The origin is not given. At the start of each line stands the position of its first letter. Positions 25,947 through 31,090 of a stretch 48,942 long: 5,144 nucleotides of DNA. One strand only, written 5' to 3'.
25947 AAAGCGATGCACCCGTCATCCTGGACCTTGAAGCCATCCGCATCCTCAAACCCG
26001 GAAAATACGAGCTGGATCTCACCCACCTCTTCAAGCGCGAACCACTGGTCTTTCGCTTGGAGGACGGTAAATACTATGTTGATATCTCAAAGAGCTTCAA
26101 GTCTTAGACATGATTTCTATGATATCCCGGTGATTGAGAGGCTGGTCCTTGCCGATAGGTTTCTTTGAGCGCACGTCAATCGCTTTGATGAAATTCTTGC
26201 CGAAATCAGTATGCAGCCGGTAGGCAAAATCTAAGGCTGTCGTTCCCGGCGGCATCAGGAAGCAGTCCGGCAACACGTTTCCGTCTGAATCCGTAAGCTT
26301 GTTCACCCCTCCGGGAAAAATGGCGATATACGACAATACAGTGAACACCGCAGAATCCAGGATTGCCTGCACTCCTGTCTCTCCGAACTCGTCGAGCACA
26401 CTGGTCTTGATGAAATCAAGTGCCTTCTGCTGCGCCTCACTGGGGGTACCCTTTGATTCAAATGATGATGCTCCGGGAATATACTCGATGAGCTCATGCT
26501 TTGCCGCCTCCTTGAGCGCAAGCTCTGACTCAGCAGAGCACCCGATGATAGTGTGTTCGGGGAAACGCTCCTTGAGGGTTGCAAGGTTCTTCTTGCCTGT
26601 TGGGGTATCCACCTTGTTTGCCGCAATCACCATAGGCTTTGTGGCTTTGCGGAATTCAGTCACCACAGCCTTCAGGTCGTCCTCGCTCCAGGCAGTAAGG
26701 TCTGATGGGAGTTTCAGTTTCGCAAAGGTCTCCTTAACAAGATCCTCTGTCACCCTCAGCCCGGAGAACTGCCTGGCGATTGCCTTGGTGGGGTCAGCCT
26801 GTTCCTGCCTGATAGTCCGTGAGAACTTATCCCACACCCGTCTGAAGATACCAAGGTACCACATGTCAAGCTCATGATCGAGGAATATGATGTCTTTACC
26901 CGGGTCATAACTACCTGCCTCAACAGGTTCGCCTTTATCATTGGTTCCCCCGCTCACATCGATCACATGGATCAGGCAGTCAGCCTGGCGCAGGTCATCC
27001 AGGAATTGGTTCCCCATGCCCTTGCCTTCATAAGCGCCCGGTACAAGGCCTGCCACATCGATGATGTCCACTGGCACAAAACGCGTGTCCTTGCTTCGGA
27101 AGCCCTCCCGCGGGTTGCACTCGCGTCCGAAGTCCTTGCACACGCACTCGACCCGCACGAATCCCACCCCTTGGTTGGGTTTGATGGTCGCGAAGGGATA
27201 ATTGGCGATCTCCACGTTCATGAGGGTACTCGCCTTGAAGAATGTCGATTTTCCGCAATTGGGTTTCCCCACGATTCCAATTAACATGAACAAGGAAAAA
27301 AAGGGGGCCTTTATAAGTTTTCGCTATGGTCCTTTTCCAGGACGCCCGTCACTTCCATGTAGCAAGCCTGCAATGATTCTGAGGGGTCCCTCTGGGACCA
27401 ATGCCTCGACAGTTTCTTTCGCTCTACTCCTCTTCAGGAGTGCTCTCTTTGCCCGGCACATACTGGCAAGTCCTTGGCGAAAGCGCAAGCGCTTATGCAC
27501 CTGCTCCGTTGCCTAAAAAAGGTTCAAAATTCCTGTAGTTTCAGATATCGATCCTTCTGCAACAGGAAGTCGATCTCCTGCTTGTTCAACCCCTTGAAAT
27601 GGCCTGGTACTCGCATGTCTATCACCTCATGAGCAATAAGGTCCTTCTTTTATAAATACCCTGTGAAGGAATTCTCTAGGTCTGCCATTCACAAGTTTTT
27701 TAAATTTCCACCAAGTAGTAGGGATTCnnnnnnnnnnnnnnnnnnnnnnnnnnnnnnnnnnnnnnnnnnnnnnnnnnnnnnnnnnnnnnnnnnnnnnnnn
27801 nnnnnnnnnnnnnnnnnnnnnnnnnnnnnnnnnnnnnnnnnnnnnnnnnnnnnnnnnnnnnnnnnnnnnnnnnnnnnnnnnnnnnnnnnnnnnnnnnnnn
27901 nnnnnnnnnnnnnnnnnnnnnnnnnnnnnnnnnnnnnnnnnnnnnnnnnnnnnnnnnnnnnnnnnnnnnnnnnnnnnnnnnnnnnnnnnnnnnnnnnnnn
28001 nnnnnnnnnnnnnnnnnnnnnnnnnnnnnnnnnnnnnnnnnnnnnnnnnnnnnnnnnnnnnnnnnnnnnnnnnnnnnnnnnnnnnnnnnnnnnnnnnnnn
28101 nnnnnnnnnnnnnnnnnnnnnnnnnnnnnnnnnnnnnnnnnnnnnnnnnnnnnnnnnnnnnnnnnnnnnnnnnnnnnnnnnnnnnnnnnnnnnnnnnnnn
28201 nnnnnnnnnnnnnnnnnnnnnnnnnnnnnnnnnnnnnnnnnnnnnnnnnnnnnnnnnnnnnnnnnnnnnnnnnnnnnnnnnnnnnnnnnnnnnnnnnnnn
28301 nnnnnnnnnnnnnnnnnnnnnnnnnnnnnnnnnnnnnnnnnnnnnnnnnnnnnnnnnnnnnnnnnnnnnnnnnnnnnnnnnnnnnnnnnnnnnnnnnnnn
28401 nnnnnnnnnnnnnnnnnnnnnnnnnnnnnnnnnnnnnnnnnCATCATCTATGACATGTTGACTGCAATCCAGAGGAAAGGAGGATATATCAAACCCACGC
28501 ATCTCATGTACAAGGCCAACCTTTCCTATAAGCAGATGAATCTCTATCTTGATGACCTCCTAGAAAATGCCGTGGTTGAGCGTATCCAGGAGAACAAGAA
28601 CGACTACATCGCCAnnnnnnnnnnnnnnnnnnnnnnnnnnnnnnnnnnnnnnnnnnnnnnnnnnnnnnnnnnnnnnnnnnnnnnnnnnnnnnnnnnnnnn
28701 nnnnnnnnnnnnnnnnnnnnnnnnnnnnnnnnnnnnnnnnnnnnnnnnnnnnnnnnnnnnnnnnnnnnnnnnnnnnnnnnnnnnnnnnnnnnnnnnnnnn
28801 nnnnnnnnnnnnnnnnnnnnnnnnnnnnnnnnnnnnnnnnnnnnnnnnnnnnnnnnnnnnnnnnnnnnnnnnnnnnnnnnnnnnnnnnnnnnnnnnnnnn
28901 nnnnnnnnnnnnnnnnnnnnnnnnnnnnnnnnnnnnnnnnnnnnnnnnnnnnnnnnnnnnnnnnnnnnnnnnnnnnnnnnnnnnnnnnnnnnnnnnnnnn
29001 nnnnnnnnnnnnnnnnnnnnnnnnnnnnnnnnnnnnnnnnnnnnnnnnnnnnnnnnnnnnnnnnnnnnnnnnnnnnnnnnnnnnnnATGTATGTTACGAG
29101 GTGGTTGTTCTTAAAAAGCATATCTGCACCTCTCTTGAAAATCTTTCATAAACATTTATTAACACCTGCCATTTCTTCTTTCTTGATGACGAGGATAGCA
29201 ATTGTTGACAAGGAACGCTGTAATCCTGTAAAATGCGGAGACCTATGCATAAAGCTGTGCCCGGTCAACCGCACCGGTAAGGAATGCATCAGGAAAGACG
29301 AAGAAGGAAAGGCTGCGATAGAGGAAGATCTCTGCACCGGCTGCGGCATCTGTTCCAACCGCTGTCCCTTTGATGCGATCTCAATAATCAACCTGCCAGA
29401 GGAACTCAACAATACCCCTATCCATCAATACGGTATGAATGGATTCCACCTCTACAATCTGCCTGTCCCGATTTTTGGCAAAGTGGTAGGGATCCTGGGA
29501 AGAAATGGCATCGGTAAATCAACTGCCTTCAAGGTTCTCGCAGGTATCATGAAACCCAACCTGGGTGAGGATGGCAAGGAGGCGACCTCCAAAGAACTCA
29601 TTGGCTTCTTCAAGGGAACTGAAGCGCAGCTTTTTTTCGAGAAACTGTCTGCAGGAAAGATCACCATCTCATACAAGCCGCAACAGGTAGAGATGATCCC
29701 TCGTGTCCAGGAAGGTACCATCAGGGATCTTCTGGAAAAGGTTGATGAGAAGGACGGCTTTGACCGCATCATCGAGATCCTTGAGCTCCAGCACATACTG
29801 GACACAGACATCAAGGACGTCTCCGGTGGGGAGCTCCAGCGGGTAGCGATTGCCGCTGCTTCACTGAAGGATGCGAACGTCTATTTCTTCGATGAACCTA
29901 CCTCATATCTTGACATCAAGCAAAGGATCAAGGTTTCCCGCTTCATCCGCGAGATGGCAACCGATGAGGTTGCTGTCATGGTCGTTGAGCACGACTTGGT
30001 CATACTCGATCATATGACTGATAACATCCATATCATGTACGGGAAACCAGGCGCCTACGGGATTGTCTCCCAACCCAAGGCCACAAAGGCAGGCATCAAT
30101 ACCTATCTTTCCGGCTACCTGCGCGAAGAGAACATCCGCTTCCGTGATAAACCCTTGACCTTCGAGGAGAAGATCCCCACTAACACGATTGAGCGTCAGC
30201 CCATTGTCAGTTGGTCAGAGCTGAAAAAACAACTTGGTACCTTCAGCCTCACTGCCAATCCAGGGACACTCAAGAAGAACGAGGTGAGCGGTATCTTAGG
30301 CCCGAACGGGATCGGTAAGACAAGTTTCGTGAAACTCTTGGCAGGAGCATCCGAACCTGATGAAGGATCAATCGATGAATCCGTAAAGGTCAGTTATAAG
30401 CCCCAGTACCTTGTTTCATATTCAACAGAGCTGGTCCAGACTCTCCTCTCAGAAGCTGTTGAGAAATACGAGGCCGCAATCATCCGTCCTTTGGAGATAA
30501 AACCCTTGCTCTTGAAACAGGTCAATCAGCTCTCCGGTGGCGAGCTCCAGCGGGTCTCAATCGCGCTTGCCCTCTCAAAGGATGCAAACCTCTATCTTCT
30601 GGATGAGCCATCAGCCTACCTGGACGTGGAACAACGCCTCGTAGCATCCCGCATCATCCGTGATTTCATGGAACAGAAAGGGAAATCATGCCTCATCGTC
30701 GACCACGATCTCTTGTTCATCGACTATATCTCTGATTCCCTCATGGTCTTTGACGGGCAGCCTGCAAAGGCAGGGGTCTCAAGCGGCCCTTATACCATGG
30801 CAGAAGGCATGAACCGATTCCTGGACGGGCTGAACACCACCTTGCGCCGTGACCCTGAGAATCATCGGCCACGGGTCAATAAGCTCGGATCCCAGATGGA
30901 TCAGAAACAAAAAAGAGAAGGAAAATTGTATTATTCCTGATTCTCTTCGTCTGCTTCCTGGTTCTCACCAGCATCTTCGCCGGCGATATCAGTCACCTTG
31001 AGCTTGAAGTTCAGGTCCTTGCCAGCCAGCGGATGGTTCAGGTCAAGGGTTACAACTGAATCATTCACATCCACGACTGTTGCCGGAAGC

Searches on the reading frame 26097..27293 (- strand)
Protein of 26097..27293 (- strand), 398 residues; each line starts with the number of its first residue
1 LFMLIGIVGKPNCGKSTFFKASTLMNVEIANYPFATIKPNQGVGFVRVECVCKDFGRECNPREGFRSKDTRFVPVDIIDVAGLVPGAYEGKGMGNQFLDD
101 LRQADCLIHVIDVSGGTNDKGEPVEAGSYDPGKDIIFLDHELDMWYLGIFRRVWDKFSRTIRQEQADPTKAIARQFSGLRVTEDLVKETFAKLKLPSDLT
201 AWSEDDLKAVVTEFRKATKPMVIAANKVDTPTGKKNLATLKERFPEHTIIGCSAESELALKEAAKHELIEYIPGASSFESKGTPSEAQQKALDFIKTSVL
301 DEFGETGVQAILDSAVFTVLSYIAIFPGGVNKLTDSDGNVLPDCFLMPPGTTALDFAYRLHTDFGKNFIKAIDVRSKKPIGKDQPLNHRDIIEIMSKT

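Call 74: search_protein_families(library=pfam, proteins=[window:26097-27293:-], max_evalue=0.00001)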
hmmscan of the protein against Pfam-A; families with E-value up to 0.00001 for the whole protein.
window:26097-27293:- (398 aa): 4 families
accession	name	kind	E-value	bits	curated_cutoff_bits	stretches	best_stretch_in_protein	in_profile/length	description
PF08438.16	YGR210-like_G4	-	4.2e-30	104.8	24.7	1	224-327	1-105/108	Obg-like GTPase YGR210-like, G4 motif-containing domain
PF01926.29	MMR_HSR1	-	4e-16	59.6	21.9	1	5-118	2-90/113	50S ribosome-binding GTPase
PF02824.27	TGS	-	1.1e-09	38.6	22.2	1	341-395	5-59/60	TGS domain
PF02421.24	FeoB_N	-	1.9e-07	31.2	27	1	5-42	3-40/156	Ferrous iron transport protein B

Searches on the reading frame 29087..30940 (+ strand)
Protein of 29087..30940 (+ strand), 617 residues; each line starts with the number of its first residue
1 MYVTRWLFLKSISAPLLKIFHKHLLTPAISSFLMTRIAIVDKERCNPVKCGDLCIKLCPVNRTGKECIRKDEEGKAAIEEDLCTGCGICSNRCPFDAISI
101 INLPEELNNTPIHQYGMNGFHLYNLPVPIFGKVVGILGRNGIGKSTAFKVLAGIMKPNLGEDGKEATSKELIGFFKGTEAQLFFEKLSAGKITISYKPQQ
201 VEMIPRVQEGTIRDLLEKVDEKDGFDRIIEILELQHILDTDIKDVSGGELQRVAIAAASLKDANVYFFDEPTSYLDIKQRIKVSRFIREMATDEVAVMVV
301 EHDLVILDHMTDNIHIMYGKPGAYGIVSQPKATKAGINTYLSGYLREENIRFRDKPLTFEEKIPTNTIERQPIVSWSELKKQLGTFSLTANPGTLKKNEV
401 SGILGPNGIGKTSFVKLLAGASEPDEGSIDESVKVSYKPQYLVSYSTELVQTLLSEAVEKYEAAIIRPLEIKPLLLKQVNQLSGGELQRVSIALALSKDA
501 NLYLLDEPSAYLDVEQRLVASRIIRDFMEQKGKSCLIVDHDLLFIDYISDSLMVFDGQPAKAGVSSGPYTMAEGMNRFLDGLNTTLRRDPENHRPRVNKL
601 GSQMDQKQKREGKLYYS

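Call 17: search_protein_families(library=pfam, proteins=[window:29087-30940:+], max_evalue=0.00001)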
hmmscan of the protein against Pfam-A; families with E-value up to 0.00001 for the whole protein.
window:29087-30940:+ (617 aa): 7 families
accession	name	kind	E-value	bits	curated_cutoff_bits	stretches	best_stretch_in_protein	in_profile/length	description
PF00005.33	ABC_tran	-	3.8e-42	144.6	25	2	131-273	11-137/137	ABC transporter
PF02463.25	SMC_N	-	8.1e-12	45.5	40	1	125-318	18-213/220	RecF/RecN/SMC N terminal domain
PF13304.12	AAA_21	-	2.9e-11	44.4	27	0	134-182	2-52/304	AAA domain, putative AbiEii toxin, Type IV TA system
PF04068.21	Fer4_RLI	-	5.9e-11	42.4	23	1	35-66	1-35/35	Possible Fer4-like domain in RNase L inhibitor, RLI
PF14697.11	Fer4_21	-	6.5e-08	33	35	1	38-99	1-58/59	4Fe-4S dicluster domain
PF00037.32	Fer4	-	3.8e-07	30.1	21.1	1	78-99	3-24/24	4Fe-4S binding domain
PF12837.12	Fer4_6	-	1.1e-06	28.8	25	0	76-98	2-24/24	4Fe-4S binding domain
